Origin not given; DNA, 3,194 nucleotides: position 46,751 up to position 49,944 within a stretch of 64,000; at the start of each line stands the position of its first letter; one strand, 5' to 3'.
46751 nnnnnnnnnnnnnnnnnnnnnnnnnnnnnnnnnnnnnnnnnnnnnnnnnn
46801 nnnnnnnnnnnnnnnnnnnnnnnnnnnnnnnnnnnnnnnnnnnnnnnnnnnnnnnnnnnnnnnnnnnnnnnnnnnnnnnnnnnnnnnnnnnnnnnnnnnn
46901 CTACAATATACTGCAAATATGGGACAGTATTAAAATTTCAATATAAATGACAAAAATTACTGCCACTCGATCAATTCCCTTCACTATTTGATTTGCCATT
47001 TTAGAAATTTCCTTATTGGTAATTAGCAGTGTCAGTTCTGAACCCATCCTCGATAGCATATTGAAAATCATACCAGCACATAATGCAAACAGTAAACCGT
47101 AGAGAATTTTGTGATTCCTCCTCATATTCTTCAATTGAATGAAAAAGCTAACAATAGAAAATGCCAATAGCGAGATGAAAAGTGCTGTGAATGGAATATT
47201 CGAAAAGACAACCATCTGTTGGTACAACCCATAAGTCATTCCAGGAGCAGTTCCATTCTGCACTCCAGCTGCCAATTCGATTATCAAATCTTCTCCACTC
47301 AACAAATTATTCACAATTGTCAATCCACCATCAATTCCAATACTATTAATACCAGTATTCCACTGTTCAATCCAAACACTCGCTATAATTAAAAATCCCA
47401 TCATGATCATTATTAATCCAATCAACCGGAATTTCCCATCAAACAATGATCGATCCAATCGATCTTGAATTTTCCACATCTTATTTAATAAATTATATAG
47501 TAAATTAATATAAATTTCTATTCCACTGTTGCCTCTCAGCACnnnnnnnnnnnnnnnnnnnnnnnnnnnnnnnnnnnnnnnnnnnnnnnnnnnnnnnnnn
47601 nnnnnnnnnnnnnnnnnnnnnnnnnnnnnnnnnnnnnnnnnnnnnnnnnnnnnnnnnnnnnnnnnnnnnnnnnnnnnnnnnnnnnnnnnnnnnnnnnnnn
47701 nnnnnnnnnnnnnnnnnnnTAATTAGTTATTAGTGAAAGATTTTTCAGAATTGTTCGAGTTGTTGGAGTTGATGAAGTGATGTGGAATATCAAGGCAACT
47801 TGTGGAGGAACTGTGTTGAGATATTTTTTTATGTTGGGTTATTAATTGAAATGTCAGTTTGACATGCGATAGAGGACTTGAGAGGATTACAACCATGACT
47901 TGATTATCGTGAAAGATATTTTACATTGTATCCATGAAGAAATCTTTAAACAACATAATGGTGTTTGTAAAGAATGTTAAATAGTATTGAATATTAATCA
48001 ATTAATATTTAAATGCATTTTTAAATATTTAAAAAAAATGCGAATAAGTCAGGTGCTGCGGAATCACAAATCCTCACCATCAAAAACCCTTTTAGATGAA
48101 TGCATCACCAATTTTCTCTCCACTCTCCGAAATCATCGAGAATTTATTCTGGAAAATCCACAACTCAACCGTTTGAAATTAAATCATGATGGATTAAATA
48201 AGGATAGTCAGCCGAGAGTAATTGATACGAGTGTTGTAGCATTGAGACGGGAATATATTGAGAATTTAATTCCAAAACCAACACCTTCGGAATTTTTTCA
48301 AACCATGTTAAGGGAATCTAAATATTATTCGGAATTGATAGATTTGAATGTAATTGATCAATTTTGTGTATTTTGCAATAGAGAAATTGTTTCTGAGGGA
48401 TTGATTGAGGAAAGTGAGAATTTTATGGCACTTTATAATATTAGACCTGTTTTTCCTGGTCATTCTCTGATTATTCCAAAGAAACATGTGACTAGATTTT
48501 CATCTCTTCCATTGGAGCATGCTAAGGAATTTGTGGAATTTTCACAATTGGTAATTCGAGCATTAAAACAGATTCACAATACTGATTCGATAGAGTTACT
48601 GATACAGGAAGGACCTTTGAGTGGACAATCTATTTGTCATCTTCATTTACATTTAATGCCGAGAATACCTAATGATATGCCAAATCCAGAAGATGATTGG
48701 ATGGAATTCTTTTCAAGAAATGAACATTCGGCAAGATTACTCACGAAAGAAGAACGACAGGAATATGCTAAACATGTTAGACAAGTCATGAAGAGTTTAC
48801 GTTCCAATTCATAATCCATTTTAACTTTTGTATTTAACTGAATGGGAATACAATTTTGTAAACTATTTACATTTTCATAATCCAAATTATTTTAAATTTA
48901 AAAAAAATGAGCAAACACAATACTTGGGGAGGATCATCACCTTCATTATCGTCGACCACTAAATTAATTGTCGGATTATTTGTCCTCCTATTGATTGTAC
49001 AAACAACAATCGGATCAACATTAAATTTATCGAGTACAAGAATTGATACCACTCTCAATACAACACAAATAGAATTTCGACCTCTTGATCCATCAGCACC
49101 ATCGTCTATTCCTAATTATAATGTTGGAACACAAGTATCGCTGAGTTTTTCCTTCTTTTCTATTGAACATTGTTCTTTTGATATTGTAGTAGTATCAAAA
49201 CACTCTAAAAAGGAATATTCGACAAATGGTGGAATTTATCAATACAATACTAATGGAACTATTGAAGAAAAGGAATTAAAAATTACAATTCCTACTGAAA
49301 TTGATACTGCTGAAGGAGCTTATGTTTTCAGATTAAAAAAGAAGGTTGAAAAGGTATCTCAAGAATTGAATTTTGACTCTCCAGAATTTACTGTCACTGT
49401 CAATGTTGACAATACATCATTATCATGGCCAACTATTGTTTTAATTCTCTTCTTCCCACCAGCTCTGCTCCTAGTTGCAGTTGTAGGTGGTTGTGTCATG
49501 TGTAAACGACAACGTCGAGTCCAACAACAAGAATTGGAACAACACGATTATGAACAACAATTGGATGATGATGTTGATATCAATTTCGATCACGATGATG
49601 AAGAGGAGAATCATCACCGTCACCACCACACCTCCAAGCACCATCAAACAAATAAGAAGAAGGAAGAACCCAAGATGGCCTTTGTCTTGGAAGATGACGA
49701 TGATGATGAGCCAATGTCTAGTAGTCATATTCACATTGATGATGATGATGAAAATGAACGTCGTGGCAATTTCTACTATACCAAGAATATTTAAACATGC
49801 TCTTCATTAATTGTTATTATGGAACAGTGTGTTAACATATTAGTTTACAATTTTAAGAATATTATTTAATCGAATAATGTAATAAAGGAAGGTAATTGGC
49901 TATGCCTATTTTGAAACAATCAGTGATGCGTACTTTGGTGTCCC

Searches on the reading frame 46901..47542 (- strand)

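Call 35: search_protein_families(library=pfam, proteins=[window:46901-47542:-], max_evalue=0.01)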
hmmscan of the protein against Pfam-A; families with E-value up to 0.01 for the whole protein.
window:46901-47542:- (213 aa): 1 family
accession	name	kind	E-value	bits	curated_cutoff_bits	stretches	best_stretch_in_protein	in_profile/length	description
PF14264.12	Glucos_trans_II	-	0.0005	19.8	30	1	8-163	143-290/317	Glucosyl transferase GtrII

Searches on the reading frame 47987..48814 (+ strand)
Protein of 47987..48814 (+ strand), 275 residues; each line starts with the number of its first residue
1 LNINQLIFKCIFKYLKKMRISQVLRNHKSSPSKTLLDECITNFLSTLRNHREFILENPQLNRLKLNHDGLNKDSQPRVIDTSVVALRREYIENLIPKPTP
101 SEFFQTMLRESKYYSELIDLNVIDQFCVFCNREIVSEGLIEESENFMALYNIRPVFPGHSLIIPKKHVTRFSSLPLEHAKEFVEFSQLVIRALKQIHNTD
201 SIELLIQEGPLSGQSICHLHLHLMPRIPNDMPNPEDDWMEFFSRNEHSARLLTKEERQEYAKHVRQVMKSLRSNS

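Call 68: search_protein_families(library=pfam, proteins=[window:47987-48814:+], max_evalue=0.001)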
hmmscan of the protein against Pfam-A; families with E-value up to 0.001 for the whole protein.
window:47987-48814:+ (275 aa): 3 families
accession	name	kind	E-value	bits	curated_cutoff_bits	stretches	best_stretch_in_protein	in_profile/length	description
PF01230.28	HIT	-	1.7e-20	73.9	21.5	1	139-226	8-95/98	HIT domain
PF11969.13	DcpS_C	-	4.5e-07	30.8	24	1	127-224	5-100/114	Scavenger mRNA decapping enzyme C-term binding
PF16285.10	DUF4931_N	-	6.4e-07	29.9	24.1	1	124-223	17-118/124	Domain of unknown function (DUF4931) N-terminal domain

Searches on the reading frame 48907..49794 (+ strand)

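Call 68: search_protein_families(library=pfam, proteins=[window:48907-49794:+], max_evalue=0.001)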
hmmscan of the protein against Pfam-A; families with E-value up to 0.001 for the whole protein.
window:48907-49794:+ (295 aa): 1 family
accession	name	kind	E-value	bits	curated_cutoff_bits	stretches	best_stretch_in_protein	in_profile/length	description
PF10624.15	TraS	-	0.00026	21.1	27.4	1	140-222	45-123/157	Plasmid conjugative transfer entry exclusion protein TraS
